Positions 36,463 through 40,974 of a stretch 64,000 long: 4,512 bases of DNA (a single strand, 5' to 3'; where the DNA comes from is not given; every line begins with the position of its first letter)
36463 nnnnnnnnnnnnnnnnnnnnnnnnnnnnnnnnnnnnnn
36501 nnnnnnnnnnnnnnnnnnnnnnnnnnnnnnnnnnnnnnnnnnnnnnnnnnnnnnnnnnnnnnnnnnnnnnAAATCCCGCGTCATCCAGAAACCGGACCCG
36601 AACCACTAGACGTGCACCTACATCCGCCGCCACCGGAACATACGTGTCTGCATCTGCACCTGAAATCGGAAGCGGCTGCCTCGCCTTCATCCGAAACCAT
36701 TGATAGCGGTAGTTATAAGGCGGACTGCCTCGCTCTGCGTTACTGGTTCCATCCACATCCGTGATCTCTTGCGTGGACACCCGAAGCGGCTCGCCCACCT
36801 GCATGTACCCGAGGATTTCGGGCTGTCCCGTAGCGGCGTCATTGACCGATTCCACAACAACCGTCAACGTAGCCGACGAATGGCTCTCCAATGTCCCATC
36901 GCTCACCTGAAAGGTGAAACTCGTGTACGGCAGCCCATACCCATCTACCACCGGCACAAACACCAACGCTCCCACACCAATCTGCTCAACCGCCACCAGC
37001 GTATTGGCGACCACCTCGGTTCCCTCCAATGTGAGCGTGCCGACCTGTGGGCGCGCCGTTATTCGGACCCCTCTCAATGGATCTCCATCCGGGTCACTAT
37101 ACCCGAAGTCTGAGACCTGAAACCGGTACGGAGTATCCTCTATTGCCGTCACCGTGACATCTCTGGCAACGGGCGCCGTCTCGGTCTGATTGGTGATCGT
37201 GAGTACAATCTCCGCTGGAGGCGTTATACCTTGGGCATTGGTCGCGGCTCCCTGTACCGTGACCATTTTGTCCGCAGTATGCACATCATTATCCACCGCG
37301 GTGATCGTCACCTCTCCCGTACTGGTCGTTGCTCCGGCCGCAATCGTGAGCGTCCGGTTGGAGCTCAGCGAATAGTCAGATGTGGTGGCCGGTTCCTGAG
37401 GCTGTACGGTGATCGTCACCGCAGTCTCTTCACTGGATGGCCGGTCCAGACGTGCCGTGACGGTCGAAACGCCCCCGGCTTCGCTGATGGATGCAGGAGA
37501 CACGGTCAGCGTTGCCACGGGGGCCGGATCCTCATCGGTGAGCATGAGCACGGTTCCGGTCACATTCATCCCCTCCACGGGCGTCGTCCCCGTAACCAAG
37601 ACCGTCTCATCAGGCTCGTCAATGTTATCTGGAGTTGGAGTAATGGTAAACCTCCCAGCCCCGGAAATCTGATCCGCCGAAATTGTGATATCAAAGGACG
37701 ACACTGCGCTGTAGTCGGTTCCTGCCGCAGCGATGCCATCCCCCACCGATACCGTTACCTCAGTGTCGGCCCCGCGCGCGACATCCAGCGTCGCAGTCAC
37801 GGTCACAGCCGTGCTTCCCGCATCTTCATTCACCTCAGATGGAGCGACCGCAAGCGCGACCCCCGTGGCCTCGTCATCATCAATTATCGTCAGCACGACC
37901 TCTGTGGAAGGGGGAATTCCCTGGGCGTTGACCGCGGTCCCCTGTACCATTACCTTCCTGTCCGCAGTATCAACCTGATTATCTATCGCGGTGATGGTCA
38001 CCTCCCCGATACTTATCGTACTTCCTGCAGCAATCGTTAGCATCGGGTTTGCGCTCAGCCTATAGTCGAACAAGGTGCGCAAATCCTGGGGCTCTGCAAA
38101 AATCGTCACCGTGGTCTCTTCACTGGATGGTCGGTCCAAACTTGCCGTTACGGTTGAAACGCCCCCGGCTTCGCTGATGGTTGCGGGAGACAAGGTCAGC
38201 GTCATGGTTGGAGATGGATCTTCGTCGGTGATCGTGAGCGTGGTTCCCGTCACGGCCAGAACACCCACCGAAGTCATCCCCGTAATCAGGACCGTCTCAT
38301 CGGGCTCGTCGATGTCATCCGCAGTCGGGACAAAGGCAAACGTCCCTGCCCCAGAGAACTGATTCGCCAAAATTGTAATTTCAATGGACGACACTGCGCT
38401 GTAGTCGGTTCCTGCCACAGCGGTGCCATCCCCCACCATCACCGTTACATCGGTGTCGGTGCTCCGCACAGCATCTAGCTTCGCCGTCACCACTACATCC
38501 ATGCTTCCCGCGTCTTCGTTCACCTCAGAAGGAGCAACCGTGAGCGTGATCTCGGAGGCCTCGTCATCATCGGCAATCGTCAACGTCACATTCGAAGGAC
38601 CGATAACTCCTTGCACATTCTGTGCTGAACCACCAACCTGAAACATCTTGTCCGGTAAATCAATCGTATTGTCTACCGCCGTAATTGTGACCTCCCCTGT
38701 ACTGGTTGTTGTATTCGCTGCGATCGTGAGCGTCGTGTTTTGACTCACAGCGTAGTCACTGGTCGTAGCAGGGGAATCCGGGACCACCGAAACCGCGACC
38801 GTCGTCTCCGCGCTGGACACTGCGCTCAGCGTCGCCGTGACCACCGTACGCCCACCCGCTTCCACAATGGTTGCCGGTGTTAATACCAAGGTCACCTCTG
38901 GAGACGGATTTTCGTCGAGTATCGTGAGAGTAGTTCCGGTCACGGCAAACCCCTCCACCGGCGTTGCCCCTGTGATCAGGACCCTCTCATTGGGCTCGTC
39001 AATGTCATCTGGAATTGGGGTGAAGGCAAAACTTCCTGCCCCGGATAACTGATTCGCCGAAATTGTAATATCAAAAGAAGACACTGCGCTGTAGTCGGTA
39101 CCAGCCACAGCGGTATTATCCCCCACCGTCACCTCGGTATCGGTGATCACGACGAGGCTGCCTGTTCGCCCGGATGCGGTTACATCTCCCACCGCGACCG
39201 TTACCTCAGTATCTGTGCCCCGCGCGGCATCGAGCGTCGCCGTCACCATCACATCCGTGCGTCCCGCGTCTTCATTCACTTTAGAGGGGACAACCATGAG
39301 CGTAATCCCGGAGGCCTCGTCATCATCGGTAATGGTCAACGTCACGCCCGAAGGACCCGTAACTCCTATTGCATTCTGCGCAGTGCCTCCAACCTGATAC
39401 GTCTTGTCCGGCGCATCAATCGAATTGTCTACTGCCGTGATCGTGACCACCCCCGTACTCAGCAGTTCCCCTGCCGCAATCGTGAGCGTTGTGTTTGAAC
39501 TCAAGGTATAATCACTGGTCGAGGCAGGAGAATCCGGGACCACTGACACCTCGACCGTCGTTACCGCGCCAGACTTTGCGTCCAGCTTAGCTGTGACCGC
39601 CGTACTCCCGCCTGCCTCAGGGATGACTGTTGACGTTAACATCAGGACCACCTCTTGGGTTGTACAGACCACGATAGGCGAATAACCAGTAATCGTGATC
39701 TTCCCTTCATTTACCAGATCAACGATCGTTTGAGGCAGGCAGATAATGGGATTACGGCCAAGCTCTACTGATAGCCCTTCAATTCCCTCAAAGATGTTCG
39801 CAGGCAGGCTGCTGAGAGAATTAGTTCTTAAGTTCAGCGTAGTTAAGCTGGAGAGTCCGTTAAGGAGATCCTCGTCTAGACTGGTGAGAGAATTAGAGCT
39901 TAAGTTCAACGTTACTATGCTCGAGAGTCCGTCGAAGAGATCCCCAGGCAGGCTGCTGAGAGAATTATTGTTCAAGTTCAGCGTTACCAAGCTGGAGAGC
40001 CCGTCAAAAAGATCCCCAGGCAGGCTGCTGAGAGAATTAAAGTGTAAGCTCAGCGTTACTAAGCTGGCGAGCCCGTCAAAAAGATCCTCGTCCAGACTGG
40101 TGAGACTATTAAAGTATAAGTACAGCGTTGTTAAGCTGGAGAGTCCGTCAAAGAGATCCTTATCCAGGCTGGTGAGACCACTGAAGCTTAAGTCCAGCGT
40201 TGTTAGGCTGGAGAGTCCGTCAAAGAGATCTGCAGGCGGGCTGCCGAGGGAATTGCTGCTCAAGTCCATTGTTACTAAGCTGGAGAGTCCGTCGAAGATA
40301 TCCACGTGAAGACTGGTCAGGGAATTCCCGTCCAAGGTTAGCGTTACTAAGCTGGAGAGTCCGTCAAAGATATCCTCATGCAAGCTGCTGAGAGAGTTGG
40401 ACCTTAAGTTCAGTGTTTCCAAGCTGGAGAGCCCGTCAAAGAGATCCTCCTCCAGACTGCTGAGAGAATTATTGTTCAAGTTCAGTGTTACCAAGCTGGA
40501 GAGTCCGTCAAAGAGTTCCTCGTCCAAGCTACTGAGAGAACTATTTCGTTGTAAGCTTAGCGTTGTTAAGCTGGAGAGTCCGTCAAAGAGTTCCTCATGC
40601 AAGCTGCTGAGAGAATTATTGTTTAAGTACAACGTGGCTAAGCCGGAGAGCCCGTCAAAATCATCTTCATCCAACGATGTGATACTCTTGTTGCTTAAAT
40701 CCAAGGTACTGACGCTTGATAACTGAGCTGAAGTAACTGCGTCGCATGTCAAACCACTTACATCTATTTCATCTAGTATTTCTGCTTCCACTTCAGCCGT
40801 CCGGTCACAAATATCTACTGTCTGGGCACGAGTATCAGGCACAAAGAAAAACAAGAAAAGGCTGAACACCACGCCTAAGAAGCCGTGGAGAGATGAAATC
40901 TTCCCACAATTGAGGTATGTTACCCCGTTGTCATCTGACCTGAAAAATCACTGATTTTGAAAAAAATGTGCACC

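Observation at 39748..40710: Near-identical 72-nt tandem repeats encode a Cys-capped 'typical' (metazoan-type) LRR array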

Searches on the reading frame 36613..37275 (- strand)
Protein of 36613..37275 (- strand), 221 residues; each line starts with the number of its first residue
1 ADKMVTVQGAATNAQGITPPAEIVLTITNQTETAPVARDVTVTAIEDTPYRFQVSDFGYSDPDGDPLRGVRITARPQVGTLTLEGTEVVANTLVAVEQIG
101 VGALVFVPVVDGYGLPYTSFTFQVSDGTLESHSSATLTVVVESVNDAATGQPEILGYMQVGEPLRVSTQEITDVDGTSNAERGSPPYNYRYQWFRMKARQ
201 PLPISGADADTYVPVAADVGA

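Call 28: search_protein_families(library=pfam, proteins=[window:36613-37275:-], max_evalue=10)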
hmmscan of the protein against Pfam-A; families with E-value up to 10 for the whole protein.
window:36613-37275:- (221 aa): 5 families
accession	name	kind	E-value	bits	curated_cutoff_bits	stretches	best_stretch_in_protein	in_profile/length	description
PF17803.7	Cadherin_4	-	8.9e-12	45.8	25.1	2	23-86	3-66/71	Bacterial cadherin-like domain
PF17963.7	Big_9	-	9.7e-08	33.2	23.6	1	33-139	2-88/89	Bacterial Ig domain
PF17892.7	Cadherin_5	-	3.4e-05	24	26.5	1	33-139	3-97/98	Cadherin-like domain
PF16184.11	Cadherin_3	-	0.018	15.4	25.5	1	57-133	24-99/106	Cadherin-like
PF16709.11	SCAB-Ig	-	0.047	14.2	27.6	1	188-220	27-61/98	Ig domain of plant-specific actin-binding protein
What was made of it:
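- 36673..37173 (-): A bacterial cadherin-like domain followed by an Ig-like domain, aa 1234-1400. Pfam Cadherin_4 at 8.9e-12 and Big_9 (call 28)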

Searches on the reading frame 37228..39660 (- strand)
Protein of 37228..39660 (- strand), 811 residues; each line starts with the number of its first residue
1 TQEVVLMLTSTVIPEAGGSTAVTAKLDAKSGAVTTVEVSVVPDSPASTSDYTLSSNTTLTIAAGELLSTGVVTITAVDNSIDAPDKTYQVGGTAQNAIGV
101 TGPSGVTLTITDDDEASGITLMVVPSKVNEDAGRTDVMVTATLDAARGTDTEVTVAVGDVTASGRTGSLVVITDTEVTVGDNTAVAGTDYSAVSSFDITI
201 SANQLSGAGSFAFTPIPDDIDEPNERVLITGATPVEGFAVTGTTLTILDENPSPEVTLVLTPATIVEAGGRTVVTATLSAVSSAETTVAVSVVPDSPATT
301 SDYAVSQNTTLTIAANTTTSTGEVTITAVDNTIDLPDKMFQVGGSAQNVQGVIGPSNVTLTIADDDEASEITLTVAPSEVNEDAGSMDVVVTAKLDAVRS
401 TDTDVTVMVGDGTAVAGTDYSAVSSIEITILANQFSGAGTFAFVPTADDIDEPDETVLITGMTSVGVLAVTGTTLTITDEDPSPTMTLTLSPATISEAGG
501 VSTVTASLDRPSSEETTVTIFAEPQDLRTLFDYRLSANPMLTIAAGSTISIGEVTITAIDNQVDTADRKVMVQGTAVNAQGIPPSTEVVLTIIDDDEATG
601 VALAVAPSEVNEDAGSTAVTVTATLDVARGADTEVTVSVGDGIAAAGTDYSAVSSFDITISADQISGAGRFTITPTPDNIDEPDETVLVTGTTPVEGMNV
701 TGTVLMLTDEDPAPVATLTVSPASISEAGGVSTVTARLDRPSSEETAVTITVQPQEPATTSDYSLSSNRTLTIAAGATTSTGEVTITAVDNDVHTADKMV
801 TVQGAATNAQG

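Call 28: search_protein_families(library=pfam, proteins=[window:37228-39660:-], max_evalue=10)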
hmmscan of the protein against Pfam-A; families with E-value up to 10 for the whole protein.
window:37228-39660:- (811 aa): 10 families
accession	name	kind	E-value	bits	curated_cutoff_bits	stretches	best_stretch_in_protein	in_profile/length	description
PF07550.17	Shr-like_HID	-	1.8e-09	38.4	22.3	6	395-443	21-65/82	Heme-binding protein Shr-like, Hb-interacting domain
PF03160.20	Calx-beta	-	2.3e-09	37.7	27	3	594-697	1-100/119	Calx-beta domain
PF19457.4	DUF5994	-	0.00032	21.1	26.3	1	550-620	39-110/112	Family of unknown function (DUF5994)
PF08770.17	SoxZ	-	0.0028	17.8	25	0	532-568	59-95/98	Sulphur oxidation protein SoxZ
PF02108.21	FliH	-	0.0041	17.5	24.1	0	504-565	56-119/128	Flagellar assembly protein FliH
PF19858.4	OxRdtase_C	-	0.25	11.1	26.3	0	332-365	29-60/163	Bacterial oxidoreductases, C-terminal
PF20579.4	LapA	-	0.44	11.4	27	3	724-803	12-73/99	LapA domain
PF09229.17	Aha1_N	-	0.48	11.1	23.6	0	271-337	27-90/136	Activator of Hsp90 ATPase, N-terminal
PF17425.8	Arylsulfotran_N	-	1.6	9.3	24.2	1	730-771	8-50/88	Arylsulfotransferase Ig-like domain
PF02689.20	Herpes_Helicase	-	2.6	6.3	27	0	758-789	720-751/808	Helicase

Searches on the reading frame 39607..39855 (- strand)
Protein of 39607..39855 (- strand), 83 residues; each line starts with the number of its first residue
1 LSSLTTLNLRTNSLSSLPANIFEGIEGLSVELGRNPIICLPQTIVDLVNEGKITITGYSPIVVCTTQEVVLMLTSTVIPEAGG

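Call 28: search_protein_families(library=pfam, proteins=[window:39607-39855:-], max_evalue=10)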
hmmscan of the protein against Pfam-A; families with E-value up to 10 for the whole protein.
seq(83 aa): 3 families
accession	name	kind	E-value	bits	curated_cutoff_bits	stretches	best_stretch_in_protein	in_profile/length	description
PF13855.12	LRR_8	-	0.00042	20.5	27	1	3-40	2-40/61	Leucine rich repeat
PF00560.39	LRR_1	-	0.062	13.9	20.6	1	3-22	1-20/23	Leucine Rich Repeat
PF07873.16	YabP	-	0.074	13.3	27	1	45-76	3-34/64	YabP family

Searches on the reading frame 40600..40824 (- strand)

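Call 28: search_protein_families(library=pfam, proteins=[window:40600-40824:-], max_evalue=10)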
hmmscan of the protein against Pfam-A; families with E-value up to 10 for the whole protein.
seq(75 aa): 5 families
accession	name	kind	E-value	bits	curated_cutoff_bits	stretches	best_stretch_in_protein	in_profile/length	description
PF13855.12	LRR_8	-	1.4e-08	34.8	27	1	34-72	23-61/61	Leucine rich repeat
PF12799.13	LRR_4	-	4e-05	24.2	27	1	38-75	3-39/44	Leucine Rich repeats (2 copies)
PF14580.12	LRR_9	-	0.012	15.7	30.5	1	19-72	23-76/175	Leucine-rich repeat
PF00560.39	LRR_1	-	0.071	13.7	20.6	1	38-59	2-23/23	Leucine Rich Repeat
PF23952.1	LRR_EndoS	-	0.097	13.3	27.9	1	30-70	76-116/116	Endo-beta-N-acetylglucosaminidase EndoS LRR domain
